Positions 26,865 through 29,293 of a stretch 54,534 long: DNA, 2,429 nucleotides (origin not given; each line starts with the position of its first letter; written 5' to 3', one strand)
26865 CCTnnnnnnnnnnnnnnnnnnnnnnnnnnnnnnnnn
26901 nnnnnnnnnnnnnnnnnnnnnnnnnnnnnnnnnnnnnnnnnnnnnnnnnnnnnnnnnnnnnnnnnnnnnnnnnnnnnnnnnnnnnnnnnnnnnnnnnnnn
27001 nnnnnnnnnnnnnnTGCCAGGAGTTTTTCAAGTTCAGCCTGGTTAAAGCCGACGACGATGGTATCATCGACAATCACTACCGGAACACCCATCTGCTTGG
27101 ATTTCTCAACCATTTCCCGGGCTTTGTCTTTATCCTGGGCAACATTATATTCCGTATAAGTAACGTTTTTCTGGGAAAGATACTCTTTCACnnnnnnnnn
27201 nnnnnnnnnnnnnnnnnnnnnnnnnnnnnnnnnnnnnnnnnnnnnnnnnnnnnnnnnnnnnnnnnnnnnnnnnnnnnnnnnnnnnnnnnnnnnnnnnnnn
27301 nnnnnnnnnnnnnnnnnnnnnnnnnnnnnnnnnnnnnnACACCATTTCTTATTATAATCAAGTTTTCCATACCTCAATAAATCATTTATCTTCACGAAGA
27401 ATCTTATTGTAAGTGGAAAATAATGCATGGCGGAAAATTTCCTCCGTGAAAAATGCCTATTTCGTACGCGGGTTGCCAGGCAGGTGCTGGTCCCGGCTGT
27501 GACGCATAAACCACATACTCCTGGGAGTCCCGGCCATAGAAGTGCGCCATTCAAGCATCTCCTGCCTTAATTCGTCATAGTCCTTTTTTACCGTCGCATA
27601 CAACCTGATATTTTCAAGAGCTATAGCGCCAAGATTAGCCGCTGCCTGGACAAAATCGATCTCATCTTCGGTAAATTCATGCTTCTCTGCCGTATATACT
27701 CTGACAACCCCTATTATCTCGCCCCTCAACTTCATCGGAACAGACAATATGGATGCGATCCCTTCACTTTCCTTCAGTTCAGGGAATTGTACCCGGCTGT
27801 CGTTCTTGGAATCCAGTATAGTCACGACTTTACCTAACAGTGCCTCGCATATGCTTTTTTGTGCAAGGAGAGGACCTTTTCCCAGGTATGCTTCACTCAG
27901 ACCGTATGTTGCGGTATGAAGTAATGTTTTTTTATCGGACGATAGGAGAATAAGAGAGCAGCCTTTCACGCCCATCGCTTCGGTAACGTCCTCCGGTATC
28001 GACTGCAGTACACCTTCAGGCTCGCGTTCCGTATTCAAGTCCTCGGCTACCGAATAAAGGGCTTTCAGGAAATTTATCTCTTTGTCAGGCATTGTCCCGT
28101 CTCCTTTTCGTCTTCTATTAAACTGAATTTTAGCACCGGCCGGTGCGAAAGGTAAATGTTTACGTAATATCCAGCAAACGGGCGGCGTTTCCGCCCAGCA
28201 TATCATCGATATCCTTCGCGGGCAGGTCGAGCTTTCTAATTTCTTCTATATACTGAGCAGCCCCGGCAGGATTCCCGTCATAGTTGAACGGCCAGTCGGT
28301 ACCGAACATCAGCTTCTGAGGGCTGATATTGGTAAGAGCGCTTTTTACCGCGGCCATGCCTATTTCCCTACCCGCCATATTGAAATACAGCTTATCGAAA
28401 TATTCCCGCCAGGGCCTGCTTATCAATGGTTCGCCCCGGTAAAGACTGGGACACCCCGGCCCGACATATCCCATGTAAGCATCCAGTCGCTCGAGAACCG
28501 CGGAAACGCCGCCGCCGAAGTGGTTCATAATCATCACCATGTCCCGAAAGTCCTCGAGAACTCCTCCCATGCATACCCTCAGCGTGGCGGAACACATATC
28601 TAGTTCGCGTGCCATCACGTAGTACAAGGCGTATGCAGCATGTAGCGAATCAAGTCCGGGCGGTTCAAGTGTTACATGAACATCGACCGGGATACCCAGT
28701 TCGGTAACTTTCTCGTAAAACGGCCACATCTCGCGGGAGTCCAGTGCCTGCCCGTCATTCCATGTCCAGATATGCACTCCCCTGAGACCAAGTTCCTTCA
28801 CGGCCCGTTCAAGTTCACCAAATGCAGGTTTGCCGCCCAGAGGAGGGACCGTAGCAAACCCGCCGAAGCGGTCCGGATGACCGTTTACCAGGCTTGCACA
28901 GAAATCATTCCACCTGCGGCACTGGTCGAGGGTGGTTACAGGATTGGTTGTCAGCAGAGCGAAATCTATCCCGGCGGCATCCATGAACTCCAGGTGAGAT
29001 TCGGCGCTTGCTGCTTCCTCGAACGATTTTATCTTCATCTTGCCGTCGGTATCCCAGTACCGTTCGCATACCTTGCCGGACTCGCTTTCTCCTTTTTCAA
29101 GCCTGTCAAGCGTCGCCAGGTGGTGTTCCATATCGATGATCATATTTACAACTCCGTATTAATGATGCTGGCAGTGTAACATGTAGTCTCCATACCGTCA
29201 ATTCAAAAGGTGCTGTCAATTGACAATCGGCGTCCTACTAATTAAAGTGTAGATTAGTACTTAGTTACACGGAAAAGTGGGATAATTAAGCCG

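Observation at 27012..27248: Hidden selenoprotein: a glutaredoxin with UPWC and a candidate SECIS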

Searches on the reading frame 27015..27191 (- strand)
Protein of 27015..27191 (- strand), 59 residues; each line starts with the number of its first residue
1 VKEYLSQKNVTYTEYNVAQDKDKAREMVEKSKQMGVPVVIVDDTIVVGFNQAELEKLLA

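Call 57: list_cluster_members(proteins=[window:27015-27191:-, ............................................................, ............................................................, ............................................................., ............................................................, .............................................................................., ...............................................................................])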
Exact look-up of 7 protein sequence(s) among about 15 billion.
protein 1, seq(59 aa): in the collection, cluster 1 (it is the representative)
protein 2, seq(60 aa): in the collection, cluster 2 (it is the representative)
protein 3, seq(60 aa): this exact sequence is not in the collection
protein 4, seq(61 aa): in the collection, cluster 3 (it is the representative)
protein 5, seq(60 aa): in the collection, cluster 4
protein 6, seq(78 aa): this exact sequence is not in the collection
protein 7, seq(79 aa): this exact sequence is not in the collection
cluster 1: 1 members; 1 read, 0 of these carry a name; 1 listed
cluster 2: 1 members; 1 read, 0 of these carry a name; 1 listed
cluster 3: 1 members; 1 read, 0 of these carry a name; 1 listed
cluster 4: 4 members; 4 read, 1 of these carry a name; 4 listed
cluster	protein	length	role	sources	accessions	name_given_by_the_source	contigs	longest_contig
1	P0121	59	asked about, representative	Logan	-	-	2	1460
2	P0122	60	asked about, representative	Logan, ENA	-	-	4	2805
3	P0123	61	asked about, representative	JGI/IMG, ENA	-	-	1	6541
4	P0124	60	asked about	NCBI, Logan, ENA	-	-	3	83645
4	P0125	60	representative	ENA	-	-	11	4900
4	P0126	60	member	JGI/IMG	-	glutaredoxin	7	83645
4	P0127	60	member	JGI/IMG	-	-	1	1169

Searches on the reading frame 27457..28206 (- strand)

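Call 27: search_protein_families(library=pfam, proteins=[window:27457-28206:-], max_evalue=0.00001)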
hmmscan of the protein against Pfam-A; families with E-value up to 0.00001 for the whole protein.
window:27457-28206:- (249 aa): 3 families
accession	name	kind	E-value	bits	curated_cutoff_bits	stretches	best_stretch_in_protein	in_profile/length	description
PF13185.12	GAF_2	-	2e-15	57.6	28.6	1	61-198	2-136/136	GAF domain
PF01590.32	GAF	-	1.1e-14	55.5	22.4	1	63-197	2-133/133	GAF domain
PF13492.12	GAF_3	-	4.3e-10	40.5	27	1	63-199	2-129/129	GAF domain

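Call 50: search_protein_families(library=ncbifam, proteins=[window:27457-28206:-], max_evalue=0.00001)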
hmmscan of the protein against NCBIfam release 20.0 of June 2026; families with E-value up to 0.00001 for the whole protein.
window:27457-28206:- (249 aa): 2 families
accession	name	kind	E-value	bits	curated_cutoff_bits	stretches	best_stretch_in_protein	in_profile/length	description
TIGR01817.1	nifA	equivalog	8.8e-08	31.3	528.85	1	47-221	4-177/534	nif-specific transcriptional activator NifA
NF008283.0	PRK11061.1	equivalog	4.1e-07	28.6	583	1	50-199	5-156/748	phosphoenolpyruvate--protein phosphotransferase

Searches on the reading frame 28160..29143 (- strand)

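Call 27: search_protein_families(library=pfam, proteins=[window:28160-29143:-], max_evalue=0.00001)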
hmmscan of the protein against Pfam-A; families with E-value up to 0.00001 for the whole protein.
window:28160-29143:- (327 aa): 1 family
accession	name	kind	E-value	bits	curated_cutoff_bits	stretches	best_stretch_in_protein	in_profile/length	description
PF04909.20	Amidohydro_2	-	1e-33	117.8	26.4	1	3-325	1-288/289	Amidohydrolase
